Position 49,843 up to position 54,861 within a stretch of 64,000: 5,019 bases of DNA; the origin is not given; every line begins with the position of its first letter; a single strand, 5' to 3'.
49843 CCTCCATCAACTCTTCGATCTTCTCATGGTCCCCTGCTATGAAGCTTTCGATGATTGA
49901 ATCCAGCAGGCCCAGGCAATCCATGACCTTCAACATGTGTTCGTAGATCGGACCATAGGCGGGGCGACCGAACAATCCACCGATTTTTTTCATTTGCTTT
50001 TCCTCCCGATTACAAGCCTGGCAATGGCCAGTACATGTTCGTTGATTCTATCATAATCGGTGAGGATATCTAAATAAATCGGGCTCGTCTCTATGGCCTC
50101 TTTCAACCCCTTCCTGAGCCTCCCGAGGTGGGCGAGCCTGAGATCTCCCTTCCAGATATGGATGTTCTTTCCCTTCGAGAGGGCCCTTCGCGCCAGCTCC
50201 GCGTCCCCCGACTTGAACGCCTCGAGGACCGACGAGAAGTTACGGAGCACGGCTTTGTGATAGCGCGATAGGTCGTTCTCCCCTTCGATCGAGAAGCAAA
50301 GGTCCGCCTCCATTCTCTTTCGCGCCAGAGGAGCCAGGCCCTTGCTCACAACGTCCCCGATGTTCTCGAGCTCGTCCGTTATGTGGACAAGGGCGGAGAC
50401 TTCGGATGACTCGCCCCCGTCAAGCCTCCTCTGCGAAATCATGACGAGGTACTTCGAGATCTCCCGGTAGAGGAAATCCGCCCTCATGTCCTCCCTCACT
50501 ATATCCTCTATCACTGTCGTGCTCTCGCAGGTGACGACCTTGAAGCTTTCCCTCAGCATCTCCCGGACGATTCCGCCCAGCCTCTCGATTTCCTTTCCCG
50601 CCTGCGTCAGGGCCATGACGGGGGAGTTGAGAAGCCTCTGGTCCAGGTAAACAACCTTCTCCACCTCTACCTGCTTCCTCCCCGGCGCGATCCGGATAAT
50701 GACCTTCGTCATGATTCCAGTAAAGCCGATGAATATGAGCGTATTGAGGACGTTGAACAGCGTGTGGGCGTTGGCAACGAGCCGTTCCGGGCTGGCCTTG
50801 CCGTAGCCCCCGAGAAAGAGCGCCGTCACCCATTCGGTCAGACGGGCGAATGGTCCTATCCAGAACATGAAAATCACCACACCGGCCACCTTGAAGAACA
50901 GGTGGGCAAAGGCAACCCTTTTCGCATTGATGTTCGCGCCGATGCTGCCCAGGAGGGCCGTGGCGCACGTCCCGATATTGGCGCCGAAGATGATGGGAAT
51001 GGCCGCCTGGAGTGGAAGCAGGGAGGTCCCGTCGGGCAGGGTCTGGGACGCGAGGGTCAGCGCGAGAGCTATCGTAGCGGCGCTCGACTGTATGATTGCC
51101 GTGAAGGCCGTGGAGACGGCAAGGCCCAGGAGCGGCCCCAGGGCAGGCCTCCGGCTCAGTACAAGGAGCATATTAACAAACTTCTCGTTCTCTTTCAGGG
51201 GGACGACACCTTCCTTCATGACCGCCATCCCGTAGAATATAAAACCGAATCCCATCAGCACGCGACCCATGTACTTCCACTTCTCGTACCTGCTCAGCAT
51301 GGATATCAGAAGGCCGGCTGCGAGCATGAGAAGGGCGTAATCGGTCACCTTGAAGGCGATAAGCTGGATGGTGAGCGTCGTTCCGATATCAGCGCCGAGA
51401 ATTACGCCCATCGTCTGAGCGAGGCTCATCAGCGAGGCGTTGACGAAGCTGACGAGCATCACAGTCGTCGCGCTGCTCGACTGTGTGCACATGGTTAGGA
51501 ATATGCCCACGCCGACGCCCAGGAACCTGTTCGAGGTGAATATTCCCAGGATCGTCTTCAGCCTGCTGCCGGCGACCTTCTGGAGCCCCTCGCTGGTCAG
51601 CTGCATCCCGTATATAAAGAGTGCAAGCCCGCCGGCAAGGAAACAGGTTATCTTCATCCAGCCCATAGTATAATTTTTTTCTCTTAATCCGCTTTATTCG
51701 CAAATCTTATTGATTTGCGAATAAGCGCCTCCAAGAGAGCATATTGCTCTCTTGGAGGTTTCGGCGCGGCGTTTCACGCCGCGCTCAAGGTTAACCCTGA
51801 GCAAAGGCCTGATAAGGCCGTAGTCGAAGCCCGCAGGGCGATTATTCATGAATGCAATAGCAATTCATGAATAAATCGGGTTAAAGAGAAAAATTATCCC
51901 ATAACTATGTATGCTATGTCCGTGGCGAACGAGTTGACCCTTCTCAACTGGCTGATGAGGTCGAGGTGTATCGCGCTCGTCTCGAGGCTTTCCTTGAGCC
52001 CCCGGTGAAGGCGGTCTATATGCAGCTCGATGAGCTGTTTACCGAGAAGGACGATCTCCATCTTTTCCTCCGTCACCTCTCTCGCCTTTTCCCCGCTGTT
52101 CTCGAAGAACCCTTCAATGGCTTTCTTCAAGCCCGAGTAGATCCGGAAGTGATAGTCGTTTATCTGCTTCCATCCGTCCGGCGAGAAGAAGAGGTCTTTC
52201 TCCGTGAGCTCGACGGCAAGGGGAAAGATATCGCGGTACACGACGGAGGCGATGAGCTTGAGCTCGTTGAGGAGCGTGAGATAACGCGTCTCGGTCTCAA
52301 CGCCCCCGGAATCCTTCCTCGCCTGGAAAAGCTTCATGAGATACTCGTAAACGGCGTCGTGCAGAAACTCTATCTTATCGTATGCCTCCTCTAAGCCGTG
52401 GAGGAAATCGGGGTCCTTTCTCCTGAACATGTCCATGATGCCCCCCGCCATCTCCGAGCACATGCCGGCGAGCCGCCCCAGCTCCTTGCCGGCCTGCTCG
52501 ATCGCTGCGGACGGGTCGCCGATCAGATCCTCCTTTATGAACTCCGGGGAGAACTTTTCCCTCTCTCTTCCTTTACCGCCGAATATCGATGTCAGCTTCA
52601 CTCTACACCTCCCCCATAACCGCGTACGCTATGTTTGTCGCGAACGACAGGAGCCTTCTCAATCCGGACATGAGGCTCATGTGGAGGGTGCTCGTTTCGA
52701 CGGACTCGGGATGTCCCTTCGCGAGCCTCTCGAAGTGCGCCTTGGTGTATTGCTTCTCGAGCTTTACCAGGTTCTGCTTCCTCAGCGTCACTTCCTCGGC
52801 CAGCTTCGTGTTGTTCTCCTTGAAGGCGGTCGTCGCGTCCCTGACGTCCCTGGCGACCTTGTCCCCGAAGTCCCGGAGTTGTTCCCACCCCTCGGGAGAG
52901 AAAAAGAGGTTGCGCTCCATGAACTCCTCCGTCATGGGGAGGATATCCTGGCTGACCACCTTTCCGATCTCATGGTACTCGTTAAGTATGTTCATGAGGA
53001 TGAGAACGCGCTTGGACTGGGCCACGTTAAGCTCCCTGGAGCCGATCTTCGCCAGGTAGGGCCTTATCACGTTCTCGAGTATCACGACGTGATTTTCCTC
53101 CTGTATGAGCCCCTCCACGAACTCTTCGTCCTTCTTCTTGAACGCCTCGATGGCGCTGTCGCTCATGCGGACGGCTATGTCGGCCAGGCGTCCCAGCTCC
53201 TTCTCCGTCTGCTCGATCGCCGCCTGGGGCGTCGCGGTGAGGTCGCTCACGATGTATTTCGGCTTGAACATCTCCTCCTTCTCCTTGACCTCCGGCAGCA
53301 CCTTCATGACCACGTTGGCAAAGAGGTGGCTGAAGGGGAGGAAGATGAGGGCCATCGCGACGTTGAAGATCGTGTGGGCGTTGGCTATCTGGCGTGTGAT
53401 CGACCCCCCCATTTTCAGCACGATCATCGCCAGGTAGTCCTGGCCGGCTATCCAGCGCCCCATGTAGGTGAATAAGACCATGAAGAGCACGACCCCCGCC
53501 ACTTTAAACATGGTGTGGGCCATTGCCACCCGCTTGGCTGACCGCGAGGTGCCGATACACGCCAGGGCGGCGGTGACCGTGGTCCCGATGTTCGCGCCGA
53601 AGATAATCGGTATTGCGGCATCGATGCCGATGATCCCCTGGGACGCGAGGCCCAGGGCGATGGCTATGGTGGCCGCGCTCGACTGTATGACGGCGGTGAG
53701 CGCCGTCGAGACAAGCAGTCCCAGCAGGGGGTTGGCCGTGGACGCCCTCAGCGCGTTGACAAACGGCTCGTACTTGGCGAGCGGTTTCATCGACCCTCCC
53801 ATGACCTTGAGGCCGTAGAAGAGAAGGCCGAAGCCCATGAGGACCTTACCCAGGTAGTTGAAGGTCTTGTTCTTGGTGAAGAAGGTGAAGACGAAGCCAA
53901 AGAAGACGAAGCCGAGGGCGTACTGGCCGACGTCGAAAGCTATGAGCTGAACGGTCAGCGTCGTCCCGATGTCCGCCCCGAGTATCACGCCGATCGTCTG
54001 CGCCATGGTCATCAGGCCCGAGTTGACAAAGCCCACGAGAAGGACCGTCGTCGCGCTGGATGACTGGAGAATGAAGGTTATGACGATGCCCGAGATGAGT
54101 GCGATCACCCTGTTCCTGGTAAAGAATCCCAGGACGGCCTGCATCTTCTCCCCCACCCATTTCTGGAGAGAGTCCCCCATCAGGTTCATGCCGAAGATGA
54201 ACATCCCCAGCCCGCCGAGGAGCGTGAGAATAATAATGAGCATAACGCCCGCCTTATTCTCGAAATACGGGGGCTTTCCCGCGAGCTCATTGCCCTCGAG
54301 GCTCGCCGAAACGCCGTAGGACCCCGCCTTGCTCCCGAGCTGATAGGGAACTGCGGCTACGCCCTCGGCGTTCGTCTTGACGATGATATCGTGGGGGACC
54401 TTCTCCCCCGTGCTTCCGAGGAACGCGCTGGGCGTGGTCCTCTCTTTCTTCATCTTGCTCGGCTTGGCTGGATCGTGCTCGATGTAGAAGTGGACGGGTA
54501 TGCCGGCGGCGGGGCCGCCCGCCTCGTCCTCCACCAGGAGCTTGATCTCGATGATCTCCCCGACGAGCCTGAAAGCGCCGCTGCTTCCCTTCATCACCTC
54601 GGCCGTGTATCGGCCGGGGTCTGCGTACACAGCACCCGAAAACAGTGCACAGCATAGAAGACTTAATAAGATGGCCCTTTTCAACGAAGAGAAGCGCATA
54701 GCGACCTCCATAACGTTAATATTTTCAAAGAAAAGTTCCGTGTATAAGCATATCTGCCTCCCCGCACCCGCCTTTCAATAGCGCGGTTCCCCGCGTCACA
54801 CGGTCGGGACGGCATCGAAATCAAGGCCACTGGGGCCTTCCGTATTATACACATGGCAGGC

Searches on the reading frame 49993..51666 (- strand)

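Call 53: search_protein_families(library=pfam, proteins=[window:49993-51666:-], max_evalue=0.00001)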
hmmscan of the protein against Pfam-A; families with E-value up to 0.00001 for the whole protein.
window:49993-51666:- (558 aa): 2 families
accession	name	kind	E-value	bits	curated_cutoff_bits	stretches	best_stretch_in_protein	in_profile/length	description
PF02690.20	Na_Pi_cotrans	-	5.7e-60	201.7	29.1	2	16-151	1-136/137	Na+/Pi-cotransporter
PF01895.24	PhoU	-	4.1e-17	62.8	23.5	1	360-438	1-80/89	PhoU domain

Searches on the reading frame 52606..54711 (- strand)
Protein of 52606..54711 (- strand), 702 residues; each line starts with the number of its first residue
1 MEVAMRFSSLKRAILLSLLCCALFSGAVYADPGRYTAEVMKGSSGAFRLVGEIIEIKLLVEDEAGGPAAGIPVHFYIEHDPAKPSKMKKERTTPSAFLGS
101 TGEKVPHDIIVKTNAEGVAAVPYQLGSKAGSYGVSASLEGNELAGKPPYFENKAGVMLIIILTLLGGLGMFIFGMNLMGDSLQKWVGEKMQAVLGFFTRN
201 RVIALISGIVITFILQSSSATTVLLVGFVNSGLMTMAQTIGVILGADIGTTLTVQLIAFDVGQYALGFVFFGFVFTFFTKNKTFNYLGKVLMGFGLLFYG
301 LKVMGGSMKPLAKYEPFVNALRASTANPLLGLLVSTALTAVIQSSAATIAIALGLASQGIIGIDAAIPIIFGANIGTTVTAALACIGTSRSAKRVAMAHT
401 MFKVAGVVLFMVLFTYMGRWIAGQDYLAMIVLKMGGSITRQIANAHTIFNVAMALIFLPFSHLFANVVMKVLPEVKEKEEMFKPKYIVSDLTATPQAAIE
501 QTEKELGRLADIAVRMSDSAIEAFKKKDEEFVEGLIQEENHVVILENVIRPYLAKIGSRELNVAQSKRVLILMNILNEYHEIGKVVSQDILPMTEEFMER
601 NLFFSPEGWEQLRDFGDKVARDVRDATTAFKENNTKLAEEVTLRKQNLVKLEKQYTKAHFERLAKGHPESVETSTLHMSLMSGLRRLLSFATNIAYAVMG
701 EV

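Call 53: search_protein_families(library=pfam, proteins=[window:52606-54711:-], max_evalue=0.00001)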
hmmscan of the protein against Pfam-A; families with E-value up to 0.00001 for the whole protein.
window:52606-54711:- (702 aa): 2 families
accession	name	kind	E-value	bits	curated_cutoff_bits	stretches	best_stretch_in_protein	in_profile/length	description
PF02690.20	Na_Pi_cotrans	-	2.7e-63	212.5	29.1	2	170-305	1-136/137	Na+/Pi-cotransporter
PF01895.24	PhoU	-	7.7e-16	58.7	23.5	2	613-697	2-88/89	PhoU domain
